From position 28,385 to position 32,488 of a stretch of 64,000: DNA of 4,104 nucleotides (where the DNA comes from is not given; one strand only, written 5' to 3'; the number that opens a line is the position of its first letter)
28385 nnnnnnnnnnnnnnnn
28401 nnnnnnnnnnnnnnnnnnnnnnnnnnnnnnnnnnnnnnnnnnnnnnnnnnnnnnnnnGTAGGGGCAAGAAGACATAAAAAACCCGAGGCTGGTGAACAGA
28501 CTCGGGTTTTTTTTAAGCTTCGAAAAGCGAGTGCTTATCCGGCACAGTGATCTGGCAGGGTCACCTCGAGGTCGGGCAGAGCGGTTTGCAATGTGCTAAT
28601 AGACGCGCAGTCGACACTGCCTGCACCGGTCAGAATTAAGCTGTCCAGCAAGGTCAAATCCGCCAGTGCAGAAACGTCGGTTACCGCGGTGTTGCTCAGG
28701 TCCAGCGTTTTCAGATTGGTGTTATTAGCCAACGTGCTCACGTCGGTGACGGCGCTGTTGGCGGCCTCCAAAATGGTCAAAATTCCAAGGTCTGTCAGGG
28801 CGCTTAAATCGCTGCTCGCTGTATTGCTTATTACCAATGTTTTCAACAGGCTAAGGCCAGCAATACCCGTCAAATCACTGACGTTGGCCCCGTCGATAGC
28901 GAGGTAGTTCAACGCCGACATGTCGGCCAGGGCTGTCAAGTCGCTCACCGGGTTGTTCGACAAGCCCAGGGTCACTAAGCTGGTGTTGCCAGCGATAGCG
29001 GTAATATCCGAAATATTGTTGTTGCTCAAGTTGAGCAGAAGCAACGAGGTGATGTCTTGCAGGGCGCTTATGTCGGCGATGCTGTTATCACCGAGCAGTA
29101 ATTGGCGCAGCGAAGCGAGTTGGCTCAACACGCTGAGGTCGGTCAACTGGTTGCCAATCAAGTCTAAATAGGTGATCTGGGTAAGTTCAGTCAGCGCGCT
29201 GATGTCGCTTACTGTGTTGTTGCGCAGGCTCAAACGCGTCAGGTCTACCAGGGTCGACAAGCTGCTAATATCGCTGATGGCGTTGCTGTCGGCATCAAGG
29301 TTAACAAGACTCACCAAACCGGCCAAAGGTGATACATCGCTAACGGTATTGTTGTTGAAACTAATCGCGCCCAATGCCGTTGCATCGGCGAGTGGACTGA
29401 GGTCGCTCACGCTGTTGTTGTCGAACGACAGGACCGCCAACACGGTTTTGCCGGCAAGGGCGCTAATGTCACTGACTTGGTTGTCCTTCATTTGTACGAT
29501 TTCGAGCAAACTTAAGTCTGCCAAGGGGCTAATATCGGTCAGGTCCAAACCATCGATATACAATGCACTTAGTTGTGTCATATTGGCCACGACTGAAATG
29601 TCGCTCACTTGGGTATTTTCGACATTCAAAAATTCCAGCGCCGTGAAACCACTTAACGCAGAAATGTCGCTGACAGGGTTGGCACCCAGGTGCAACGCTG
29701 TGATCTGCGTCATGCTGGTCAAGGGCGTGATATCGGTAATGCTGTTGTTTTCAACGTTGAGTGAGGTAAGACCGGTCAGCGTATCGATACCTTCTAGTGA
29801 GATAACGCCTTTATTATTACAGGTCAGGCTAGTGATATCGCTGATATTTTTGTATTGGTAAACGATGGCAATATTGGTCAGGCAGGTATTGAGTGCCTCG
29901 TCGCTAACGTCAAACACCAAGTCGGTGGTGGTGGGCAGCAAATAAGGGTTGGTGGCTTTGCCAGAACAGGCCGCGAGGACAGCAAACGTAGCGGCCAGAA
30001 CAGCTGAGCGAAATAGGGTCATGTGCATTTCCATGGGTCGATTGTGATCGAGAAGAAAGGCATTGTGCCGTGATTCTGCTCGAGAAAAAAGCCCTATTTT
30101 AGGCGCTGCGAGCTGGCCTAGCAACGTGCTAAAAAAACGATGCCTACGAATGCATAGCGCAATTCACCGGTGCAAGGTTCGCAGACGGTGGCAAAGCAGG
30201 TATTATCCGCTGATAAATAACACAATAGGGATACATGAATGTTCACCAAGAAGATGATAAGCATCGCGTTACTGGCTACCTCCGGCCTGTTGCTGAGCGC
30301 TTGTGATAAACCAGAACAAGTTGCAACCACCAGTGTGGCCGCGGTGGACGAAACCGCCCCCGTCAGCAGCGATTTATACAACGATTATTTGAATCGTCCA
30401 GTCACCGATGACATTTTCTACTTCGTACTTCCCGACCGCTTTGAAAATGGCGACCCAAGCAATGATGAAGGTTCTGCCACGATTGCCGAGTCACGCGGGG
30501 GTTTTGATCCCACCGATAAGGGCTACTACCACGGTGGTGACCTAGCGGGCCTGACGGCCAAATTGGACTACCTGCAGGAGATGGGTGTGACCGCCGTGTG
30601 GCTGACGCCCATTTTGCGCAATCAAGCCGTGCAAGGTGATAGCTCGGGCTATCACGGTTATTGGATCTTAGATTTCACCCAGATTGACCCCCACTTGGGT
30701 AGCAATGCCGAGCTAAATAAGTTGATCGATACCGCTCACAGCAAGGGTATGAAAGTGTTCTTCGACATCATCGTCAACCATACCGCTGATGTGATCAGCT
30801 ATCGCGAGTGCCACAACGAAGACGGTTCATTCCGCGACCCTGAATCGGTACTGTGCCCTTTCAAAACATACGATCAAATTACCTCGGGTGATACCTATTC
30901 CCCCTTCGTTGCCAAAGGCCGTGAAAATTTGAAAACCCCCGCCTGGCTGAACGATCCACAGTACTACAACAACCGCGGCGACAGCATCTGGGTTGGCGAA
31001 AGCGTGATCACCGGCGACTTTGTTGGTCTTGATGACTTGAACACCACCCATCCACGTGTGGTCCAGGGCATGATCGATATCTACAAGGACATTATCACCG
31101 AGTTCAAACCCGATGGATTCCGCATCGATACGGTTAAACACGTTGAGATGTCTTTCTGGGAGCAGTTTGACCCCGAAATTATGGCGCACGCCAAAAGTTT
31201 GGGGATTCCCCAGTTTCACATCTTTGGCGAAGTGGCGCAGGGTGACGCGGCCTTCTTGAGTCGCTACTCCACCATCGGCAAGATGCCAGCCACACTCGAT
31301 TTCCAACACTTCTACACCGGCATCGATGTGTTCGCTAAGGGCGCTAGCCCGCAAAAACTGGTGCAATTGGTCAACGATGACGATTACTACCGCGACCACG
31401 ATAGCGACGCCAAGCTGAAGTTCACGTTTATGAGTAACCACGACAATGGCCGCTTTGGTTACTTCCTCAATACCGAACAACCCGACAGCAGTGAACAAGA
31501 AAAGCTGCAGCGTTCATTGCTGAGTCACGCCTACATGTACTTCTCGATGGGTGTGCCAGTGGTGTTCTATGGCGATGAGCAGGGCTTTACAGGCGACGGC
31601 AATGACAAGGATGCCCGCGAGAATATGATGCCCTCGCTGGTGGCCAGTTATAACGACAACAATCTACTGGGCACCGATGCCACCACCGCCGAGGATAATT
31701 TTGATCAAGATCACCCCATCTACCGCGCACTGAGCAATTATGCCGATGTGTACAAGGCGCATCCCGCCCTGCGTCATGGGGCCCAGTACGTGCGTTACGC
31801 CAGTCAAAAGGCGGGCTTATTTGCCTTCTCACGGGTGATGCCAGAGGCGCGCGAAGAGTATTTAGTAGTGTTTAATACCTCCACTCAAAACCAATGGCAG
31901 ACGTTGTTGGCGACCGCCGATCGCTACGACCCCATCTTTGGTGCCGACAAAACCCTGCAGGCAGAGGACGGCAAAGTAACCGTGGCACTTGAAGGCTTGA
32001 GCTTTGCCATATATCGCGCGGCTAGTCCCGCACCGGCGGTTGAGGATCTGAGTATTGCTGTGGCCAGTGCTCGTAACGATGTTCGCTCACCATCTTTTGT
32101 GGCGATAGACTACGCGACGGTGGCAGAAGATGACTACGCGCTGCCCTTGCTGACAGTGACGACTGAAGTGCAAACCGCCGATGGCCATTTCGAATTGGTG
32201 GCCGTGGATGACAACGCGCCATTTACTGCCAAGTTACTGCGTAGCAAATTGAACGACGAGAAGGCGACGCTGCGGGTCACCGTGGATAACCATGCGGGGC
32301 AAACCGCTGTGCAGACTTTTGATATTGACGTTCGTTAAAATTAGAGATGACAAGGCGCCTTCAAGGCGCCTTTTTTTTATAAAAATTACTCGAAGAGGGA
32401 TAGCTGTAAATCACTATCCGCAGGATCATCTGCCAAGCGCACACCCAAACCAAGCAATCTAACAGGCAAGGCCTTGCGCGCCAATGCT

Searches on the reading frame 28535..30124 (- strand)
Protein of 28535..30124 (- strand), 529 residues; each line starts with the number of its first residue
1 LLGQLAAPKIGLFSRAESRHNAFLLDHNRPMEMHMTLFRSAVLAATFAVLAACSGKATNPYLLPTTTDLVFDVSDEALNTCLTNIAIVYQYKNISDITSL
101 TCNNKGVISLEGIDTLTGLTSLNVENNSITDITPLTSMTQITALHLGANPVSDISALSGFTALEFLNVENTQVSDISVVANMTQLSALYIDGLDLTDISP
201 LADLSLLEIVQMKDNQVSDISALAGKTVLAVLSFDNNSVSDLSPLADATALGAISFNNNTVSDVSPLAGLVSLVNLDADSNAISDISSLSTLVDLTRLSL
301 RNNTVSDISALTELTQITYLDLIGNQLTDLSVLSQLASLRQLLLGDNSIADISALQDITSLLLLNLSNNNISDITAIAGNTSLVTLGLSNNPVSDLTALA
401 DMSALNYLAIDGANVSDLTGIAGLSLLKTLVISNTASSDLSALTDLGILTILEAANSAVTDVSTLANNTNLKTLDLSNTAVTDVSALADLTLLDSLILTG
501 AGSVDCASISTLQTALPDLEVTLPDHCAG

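Call 55: search_protein_families(library=pfam, proteins=[window:28535-30124:-], max_evalue=0.00001)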
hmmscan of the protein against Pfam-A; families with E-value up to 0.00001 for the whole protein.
window:28535-30124:- (529 aa): 5 families
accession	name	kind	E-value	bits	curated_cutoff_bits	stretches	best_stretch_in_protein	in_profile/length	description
PF12799.13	LRR_4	-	1.7e-45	152.4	27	4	295-334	3-43/44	Leucine Rich repeats (2 copies)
PF13855.12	LRR_8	-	5.6e-22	77.7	27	0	295-349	3-61/61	Leucine rich repeat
PF23952.1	LRR_EndoS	-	5.5e-13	49.6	27.9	0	98-189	26-112/116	Endo-beta-N-acetylglucosaminidase EndoS LRR domain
PF23211.1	LRR_LRWD1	-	7.5e-09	36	28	0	285-355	34-104/190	Leucine-rich repeat and WD repeat-containing protein 1, LRR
PF13516.12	LRR_6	-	9e-06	25.8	23.4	0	467-487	1-21/24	Leucine Rich repeat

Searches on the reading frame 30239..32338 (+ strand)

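Call 55: search_protein_families(library=pfam, proteins=[window:30239-32338:+], max_evalue=0.00001)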
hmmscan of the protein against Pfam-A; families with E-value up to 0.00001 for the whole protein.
window:30239-32338:+ (699 aa): 1 family
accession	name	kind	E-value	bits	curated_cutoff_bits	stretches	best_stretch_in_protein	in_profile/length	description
PF00128.31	Alpha-amylase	-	1.6e-63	215.9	22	1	62-508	1-440/446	Alpha amylase, catalytic domain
